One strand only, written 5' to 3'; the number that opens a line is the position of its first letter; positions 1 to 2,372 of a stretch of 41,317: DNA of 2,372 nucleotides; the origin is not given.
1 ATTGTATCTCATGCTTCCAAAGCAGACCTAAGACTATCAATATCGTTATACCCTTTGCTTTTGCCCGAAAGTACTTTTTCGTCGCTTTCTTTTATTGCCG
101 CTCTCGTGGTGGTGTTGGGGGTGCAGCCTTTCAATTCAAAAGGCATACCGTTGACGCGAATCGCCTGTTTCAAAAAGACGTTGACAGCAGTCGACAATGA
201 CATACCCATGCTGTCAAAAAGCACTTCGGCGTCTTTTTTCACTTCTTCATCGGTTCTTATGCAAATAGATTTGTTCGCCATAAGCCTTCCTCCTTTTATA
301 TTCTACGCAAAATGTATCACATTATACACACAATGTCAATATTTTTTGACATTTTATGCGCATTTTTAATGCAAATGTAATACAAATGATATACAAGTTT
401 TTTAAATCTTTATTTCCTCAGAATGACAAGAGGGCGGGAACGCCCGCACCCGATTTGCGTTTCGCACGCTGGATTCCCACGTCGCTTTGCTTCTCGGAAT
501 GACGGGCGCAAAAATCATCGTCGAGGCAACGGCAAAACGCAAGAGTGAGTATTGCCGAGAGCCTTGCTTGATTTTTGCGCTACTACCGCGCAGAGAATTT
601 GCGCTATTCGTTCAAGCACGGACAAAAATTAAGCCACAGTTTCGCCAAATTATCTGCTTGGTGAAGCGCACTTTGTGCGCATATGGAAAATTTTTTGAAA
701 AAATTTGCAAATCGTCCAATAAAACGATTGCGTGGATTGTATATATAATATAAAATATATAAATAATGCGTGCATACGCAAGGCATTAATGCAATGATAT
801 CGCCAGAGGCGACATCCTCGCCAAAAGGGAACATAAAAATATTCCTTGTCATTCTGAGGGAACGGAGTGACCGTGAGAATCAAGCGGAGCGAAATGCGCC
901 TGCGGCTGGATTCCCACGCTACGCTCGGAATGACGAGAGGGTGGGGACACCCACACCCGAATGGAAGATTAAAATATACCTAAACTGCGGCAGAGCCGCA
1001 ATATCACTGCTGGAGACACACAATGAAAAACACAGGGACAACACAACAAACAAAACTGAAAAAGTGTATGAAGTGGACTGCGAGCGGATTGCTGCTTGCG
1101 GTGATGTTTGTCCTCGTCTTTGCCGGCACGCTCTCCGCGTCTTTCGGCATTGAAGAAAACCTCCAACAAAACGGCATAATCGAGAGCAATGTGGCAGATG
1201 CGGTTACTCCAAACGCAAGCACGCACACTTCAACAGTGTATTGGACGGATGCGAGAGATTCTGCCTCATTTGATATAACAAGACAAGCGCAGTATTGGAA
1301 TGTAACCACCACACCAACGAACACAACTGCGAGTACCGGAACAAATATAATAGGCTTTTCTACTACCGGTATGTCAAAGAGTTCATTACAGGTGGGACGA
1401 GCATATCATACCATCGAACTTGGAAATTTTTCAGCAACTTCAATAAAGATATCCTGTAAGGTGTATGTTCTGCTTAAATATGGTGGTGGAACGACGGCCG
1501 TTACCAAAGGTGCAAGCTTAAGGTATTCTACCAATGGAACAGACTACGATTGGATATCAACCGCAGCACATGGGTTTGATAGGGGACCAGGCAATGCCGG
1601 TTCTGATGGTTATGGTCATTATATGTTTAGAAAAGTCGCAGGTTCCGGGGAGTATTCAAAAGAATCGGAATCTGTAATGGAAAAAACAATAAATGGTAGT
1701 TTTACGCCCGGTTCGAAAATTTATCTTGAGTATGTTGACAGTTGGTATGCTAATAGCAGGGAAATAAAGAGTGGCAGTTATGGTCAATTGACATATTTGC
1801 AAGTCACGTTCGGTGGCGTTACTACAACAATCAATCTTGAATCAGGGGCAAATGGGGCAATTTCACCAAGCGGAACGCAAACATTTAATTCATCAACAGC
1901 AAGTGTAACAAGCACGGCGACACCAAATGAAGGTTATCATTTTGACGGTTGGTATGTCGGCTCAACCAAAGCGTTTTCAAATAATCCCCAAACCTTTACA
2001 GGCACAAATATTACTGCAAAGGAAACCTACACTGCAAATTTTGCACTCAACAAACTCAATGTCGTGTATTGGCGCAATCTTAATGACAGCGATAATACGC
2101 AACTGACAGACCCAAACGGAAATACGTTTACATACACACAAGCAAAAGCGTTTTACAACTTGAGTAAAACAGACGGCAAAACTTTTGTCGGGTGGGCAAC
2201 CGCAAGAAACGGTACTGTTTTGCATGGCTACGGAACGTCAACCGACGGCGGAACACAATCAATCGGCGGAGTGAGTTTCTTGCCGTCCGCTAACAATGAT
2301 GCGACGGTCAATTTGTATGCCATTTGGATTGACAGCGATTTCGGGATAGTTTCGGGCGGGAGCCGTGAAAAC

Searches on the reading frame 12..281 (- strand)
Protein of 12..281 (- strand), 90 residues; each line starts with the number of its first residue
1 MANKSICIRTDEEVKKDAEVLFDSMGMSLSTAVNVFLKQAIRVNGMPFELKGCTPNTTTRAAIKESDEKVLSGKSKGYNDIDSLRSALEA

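Call 61: search_protein_families(library=pfam, proteins=[window:12-281:-], max_evalue=0.00001)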
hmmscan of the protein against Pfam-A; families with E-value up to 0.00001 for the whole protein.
window:12-281:- (90 aa): 1 family
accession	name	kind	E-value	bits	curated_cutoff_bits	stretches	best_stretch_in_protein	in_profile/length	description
PF04221.18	RelB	-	3.5e-15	56.1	22.4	1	3-70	1-68/82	RelB antitoxin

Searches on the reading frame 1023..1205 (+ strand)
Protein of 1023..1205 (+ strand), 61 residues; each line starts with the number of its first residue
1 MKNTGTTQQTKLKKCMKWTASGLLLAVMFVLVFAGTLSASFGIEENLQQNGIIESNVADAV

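Call 26: search_protein_families(library=ncbifam, proteins=[window:1023-1205:+], max_evalue=10)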
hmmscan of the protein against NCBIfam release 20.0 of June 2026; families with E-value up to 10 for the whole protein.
seq(61 aa): 2 families
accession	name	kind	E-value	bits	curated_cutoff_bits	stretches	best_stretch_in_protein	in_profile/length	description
NF050013.1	HpsJ_like_A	equivalog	0.012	15.2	140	1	6-37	183-214/217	HpsJ-like protein, cyanoexosortase A-associated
NF038305.1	HpsJ_fam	subfamily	0.03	14.2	60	1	6-36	202-233/234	HpsJ family protein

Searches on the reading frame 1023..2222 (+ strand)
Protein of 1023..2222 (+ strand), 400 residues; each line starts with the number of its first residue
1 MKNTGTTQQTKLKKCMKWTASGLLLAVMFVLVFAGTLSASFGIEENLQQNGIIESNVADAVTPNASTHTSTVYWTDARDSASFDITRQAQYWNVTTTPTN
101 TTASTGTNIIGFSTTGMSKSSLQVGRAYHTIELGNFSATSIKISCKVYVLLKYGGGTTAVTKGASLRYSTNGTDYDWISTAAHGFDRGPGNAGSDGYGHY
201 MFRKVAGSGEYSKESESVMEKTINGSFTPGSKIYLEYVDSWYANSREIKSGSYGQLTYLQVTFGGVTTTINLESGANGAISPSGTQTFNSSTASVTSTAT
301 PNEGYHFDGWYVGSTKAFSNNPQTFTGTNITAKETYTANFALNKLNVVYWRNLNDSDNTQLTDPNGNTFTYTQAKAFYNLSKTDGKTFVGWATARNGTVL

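Call 3: search_protein_families(library=ncbifam, proteins=[window:1023-2222:+], max_evalue=1)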
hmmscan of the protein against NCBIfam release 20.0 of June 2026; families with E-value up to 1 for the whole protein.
window:1023-2222:+ (400 aa): 1 family
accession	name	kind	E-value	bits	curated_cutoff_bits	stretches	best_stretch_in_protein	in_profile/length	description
TIGR02543.1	List_Bact_rpt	repeat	0.0039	17.5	20.95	1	304-343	5-43/44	TIGR02543 family repeat protein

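Call 4: search_protein_families(library=pfam, proteins=[window:1023-2222:+], max_evalue=1)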
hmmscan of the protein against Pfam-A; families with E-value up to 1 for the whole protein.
window:1023-2222:+ (400 aa): 3 families
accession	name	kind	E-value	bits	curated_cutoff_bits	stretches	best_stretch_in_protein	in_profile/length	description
PF18998.6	Flg_new_2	-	2.5e-09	37.4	23.6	1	269-343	2-72/73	Divergent InlB B-repeat domain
PF09479.16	Flg_new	-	0.024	15.2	27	1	277-331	8-61/65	Listeria-Bacteroides repeat domain (List_Bact_rpt)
PF23958.1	DUF7287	-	0.07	14.1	27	1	23-95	17-88/157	Family of unknown function (DUF7287)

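Call 34: find_related_loci(query=window:1023-2222:+, collection=metagenome_contigs, flank=10000)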
Query window:1023-2222:+ (400 aa) in metagenome_contigs; peptide patterns used: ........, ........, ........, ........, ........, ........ (x = any residue, [..] = any of these).
79 stretches matched a pattern; 14 encode a relative of the query (tblastn E <= 1e-3); 14 distinct loci.
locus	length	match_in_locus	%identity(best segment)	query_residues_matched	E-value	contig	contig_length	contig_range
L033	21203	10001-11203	66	1-400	4e-161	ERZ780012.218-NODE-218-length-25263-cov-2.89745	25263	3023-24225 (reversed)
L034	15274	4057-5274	67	1-400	2e-159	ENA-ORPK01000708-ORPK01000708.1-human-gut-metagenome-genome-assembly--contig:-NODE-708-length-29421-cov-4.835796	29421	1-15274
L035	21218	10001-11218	66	1-400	2e-158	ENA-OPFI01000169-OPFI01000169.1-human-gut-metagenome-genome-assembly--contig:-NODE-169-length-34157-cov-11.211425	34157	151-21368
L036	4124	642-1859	66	1-400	4e-163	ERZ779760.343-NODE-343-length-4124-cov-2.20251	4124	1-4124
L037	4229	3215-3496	60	9-99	2e-26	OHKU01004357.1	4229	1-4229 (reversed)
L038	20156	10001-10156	92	9-60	2e-25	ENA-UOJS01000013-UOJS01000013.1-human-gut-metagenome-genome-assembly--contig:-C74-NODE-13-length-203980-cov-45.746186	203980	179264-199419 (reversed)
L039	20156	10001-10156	92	9-60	2e-25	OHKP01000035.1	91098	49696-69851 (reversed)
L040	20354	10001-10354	53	9-121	2e-26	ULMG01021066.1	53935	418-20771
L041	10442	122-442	58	9-116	8e-24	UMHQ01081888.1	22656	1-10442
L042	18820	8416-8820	29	267-399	8e-7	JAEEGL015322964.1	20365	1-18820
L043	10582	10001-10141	45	266-311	1e-6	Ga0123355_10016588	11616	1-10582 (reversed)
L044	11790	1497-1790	34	272-376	1e-4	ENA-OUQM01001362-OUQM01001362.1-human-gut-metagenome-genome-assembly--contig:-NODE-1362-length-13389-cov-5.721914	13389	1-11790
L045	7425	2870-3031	34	288-344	3e-4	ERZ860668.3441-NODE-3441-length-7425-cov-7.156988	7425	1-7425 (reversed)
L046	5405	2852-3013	34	288-344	3e-4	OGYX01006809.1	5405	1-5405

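Call 61: search_protein_families(library=pfam, proteins=[L038:772-2127:+, L038:2182-2721:+, L038:2699-4075:+, L038:4185-5522:+, L038:5485-6300:+, L038:6537-9206:-, L039:8441-8767:-], max_evalue=0.00001)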
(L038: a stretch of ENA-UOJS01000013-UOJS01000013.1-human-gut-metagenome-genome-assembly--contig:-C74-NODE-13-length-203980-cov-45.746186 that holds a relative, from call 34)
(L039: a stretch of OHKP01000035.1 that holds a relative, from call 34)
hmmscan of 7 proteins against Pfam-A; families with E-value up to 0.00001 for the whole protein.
L038:772-2127:+ (452 aa): 2 families
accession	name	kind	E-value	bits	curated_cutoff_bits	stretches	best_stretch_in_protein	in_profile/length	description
PF01171.26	ATP_bind_3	-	1.9e-52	178.1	27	1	34-209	2-181/182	PP-loop family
PF11734.13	TilS_C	-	6.3e-08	32.3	22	1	380-445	3-69/74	TilS substrate C-terminal domain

L038:2182-2721:+ (180 aa): 1 family
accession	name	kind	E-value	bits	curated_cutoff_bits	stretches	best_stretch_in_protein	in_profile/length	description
PF00156.33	Pribosyltran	-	6.2e-33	113.8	26.3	1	14-160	9-157/158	Phosphoribosyl transferase domain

L038:2699-4075:+ (459 aa): 3 families
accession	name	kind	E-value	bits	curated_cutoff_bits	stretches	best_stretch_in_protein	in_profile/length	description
PF01743.26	PolyA_pol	-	1.1e-27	97.3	23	1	27-153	1-125/126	Poly A polymerase head domain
PF12627.12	PolyA_pol_RNAbd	-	1.8e-12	47.3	22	1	181-251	1-61/64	Probable RNA and SrmB- binding site of polymerase A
PF01966.28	HD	-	6.2e-11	43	22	1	280-371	25-115/116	HD domain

L038:4185-5522:+ (446 aa): 1 family
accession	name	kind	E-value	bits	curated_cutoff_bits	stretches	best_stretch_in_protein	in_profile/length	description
PF02646.22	RmuC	-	1.8e-70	237.8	26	1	134-420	1-287/291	RmuC family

L038:5485-6300:+ (272 aa): 1 family
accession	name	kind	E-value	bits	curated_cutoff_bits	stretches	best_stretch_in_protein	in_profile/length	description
PF02811.25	PHP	-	2.9e-12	47.7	26.4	1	14-77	1-66/164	PHP domain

L038:6537-9206:- (890 aa): 4 families
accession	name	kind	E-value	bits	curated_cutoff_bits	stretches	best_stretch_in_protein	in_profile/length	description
PF00122.25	E1-E2_ATPase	-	8.2e-58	195.3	28.1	1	227-405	2-180/181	E1-E2 ATPase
PF00702.32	Hydrolase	-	9.3e-35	121.2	26.4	1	423-639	2-191/191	haloacid dehalogenase-like hydrolase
PF00403.32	HMA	-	1.2e-31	109.3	24.8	2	6-65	2-62/62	Heavy-metal-associated domain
PF08282.18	Hydrolase_3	-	3.1e-06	27.6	20.9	0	621-668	205-252/255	haloacid dehalogenase-like hydrolase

L039:8441-8767:- (109 aa): 1 family
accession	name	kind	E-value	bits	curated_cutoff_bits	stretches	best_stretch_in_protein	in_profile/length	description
PF02583.22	Trns_repr_metal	-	2.6e-26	92.3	22.8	1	30-107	3-78/78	Metal-sensitive transcriptional repressor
